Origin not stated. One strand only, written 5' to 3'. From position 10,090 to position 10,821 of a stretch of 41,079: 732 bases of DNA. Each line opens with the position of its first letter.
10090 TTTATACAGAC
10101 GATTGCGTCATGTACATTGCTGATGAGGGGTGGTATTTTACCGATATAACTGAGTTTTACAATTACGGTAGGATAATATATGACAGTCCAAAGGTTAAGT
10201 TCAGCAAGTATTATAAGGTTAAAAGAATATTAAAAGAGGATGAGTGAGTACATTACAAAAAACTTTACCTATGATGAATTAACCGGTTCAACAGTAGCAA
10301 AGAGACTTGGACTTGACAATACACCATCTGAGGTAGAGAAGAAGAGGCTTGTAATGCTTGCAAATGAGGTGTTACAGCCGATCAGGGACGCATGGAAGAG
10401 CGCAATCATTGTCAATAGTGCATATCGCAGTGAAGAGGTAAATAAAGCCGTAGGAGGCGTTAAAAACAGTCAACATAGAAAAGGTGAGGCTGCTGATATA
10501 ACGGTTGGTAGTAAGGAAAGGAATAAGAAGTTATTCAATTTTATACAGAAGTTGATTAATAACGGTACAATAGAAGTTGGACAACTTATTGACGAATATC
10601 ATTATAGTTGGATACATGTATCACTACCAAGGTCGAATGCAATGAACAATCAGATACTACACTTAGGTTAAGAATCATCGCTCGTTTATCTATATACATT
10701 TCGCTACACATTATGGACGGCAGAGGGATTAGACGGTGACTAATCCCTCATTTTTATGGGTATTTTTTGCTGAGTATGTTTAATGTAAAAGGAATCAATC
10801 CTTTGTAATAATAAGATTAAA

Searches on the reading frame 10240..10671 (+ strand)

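Call 43: search_protein_families(library=pfam, proteins=[window:10240-10671:+], max_evalue=0.01)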
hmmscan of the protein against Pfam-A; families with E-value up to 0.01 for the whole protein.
window:10240-10671:+ (143 aa): 2 families
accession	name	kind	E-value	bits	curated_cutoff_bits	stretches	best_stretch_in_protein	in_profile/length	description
PF08291.16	Peptidase_M15_3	-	3.7e-21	75.7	23.2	1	7-127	1-107/108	Peptidase M15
PF05951.18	Peptidase_M15_2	-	0.0059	16.8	27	1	35-91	55-114/153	Bacterial protein of unknown function (DUF882)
